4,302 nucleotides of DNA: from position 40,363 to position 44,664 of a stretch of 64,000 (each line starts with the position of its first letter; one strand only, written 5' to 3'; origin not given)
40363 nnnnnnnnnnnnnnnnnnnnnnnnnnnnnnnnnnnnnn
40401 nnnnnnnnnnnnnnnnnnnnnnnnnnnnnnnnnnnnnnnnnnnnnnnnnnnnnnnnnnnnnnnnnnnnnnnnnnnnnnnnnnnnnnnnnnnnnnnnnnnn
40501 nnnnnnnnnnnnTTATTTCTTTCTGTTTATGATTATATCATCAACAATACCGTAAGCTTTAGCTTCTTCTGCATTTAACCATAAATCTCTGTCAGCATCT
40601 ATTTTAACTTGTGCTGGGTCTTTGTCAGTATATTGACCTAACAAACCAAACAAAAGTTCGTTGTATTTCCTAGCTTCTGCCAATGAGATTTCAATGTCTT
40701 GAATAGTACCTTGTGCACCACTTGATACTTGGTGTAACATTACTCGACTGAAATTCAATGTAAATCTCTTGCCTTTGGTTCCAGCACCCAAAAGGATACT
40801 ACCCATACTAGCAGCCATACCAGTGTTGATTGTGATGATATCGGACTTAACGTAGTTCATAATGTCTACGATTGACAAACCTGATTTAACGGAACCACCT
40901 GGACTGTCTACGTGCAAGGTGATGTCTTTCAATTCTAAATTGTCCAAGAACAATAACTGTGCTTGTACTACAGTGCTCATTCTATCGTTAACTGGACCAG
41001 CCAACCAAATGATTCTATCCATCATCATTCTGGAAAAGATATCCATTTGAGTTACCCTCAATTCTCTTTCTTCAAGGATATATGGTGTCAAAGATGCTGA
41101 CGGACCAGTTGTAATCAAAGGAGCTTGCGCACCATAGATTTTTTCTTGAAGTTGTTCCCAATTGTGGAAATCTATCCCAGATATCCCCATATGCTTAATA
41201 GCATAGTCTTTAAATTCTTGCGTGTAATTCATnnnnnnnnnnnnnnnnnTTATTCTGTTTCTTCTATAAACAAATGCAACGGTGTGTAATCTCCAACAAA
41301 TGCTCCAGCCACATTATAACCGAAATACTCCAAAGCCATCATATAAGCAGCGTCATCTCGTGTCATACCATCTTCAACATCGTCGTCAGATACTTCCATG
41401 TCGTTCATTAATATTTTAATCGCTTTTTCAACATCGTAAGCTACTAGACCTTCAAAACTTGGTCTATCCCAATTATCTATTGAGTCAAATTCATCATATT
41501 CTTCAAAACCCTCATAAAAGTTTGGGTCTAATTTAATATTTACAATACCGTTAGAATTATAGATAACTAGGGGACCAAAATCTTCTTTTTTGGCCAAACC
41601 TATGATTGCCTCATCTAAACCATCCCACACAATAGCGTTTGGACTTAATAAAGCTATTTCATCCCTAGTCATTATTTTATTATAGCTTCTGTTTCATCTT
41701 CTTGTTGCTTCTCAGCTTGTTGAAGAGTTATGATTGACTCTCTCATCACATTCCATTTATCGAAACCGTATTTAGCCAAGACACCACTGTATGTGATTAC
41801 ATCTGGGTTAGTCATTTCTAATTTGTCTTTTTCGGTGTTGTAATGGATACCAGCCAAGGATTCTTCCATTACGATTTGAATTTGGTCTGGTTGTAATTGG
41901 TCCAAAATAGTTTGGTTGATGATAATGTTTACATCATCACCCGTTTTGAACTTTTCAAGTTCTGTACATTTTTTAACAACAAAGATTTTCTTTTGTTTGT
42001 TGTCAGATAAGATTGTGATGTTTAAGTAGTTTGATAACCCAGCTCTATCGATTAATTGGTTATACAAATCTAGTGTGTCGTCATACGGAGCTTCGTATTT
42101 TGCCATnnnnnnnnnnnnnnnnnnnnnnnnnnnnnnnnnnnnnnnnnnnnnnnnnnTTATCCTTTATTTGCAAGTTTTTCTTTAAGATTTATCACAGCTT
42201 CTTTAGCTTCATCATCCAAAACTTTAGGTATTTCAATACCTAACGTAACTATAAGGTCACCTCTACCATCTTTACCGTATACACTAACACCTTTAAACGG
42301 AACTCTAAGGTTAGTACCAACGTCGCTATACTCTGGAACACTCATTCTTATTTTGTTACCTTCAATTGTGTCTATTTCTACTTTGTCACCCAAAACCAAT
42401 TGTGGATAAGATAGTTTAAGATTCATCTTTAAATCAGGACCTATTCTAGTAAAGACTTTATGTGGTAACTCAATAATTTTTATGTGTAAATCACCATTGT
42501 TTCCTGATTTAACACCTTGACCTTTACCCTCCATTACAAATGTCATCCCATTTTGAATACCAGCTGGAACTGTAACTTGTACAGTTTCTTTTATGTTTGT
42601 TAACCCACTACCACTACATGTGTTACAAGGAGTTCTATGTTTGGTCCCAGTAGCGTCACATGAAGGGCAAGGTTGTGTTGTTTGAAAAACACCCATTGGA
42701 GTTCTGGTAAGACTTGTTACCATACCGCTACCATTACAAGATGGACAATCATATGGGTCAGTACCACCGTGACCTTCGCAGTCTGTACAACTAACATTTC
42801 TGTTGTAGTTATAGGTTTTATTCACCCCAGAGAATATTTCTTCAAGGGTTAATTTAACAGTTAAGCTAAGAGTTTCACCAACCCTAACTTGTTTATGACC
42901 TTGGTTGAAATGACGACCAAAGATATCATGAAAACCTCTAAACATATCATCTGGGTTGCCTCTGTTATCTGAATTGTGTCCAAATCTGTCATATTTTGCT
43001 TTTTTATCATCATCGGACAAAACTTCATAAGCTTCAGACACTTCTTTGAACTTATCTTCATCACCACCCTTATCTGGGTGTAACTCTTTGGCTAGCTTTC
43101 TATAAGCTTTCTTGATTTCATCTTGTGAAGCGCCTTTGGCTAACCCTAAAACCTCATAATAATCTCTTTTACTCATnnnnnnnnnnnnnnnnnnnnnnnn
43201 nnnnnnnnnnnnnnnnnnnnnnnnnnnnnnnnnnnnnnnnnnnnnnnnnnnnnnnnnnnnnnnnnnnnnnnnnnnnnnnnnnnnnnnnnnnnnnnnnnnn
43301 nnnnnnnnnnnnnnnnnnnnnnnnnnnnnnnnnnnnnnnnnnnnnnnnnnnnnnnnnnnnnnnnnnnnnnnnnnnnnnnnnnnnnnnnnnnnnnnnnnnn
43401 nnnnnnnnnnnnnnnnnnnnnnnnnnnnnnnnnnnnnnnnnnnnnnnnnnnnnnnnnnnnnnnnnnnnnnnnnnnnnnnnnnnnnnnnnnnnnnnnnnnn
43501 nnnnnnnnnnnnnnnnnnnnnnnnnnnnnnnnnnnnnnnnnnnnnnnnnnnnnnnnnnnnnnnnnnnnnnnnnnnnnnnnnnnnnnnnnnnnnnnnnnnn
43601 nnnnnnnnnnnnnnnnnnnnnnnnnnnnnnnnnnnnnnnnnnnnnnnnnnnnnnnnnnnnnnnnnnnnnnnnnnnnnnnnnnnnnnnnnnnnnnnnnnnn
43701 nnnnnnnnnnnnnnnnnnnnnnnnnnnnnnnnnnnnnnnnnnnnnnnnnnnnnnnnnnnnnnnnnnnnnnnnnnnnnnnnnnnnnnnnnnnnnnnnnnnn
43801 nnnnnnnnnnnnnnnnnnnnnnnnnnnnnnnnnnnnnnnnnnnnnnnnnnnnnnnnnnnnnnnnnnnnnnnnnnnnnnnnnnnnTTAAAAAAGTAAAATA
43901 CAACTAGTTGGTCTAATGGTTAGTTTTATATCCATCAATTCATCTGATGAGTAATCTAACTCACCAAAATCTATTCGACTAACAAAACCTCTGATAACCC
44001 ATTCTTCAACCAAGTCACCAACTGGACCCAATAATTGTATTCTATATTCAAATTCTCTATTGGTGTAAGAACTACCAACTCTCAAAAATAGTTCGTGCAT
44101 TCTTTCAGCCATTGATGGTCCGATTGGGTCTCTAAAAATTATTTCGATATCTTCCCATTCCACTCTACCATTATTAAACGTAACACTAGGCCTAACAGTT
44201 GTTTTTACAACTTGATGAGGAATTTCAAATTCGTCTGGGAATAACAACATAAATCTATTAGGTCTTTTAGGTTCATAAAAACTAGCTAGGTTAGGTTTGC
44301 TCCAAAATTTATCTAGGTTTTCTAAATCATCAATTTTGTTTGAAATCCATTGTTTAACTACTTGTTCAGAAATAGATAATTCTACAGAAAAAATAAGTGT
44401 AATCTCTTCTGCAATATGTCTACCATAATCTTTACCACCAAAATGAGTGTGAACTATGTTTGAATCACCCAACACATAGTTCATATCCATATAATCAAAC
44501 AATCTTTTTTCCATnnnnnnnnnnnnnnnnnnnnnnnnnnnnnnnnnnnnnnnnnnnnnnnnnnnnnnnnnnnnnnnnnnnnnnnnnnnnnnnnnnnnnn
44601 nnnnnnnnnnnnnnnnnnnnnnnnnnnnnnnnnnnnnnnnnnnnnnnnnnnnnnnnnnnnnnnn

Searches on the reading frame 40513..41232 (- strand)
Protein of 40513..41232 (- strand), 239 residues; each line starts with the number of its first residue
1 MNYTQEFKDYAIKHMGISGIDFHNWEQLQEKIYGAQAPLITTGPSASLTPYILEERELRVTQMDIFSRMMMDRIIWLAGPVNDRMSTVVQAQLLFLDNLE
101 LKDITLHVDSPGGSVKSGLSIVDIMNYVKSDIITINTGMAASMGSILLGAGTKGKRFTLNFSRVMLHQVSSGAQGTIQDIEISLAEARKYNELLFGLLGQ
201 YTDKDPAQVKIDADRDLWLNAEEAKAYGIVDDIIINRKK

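Call 12: search_protein_families(library=phrogs, proteins=[window:40513-41232:-], max_evalue=0.001)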
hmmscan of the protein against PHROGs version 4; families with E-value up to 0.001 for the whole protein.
window:40513-41232:- (239 aa): 9 families
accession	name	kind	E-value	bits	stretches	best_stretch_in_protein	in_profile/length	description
phrog_94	-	head and packaging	9.7e-38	132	1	60-234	68-250/622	head maturation protease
phrog_133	-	head and packaging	2.4e-20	73.7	1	101-234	48-179/668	head maturation protease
phrog_2976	-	head and packaging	1.1e-18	69.1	1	96-235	45-183/394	head maturation protease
phrog_1684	-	head and packaging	1.7e-15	58.2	1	96-234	67-203/284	head maturation protease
phrog_1827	-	other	3e-11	44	1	103-224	53-173/202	ATP-dependent protease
phrog_3348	-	unknown function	5.3e-08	33.5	1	102-234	68-198/386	-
phrog_53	-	head and packaging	9.6e-08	32.6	1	100-152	116-170/583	head maturation protease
phrog_26628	-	head and packaging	3.6e-05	24.3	1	128-233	94-197/290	head maturation protease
phrog_5410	-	other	0.00023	21.5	1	104-224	58-176/323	ATP-dependent protease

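Call 73: search_protein_families(library=pfam, proteins=[window:40513-41232:-], max_evalue=0.01)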
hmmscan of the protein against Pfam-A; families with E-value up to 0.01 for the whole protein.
window:40513-41232:- (239 aa): 1 family
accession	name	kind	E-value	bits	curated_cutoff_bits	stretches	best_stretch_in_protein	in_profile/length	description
PF00574.28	CLP_protease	-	1.5e-57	194.9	20.2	1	62-236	6-181/182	Clp protease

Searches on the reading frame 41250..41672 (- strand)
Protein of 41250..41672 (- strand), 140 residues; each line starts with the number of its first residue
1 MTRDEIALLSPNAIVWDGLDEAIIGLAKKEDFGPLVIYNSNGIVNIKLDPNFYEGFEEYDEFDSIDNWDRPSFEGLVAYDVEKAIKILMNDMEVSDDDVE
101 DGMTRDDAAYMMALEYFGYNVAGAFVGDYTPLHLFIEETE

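Call 12: search_protein_families(library=phrogs, proteins=[window:41250-41672:-], max_evalue=0.001)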
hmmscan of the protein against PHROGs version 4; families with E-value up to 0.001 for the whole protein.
window:41250-41672:- (140 aa): 1 family
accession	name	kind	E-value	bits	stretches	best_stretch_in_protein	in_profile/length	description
phrog_13182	-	unknown function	1.7e-10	42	1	79-134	110-150/166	-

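Call 73: search_protein_families(library=pfam, proteins=[window:41250-41672:-], max_evalue=0.01)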
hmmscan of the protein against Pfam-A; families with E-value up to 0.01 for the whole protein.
window:41250-41672:- (140 aa): 0 families

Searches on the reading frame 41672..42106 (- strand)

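Call 12: search_protein_families(library=phrogs, proteins=[window:41672-42106:-], max_evalue=0.001)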
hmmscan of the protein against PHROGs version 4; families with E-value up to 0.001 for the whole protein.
window:41672-42106:- (144 aa): 0 families

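Call 73: search_protein_families(library=pfam, proteins=[window:41672-42106:-], max_evalue=0.01)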
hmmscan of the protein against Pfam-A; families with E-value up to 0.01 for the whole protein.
window:41672-42106:- (144 aa): 1 family
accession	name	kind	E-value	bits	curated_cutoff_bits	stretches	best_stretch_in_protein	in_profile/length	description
PF18894.6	PhageMetallopep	-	5.4e-08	33.4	23.7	1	10-123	8-131/134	Putative phage metallopeptidase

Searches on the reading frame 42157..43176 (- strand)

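Call 12: search_protein_families(library=phrogs, proteins=[window:42157-43176:-], max_evalue=0.001)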
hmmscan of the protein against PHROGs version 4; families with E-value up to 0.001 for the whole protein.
window:42157-43176:- (339 aa): 9 families
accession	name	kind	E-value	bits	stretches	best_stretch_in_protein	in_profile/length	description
phrog_14336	-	unknown function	3.2e-89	300.8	1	1-333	1-347/363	-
phrog_2778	-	unknown function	7.3e-14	53.1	1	3-64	34-97/239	-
phrog_9210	-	unknown function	7.4e-12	46.3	1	3-56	148-202/204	-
phrog_13942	-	unknown function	3.6e-11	43.9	1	1-59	12-70/336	-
phrog_15863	-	unknown function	6.2e-10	39.9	1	18-82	156-222/312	-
phrog_31004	-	unknown function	3.3e-08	34.9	1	7-61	4-62/156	-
phrog_11153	-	unknown function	4e-08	34.3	1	6-64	7-68/337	-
phrog_3931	-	unknown function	2.7e-06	28.4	1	123-152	25-55/59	-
phrog_127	-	transcription regulation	3.2e-05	24.7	1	114-179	140-198/253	anti-termination protein Q-like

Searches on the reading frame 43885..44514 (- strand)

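Call 12: search_protein_families(library=phrogs, proteins=[window:43885-44514:-], max_evalue=0.001)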
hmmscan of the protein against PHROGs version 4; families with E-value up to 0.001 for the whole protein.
window:43885-44514:- (209 aa): 1 family
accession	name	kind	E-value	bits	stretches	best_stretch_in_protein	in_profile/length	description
phrog_4542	-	tail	1.9e-13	51.3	1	116-207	77-180/214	tail tube protein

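Call 73: search_protein_families(library=pfam, proteins=[window:43885-44514:-], max_evalue=0.01)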
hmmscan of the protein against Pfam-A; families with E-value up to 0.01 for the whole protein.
window:43885-44514:- (209 aa): 0 families
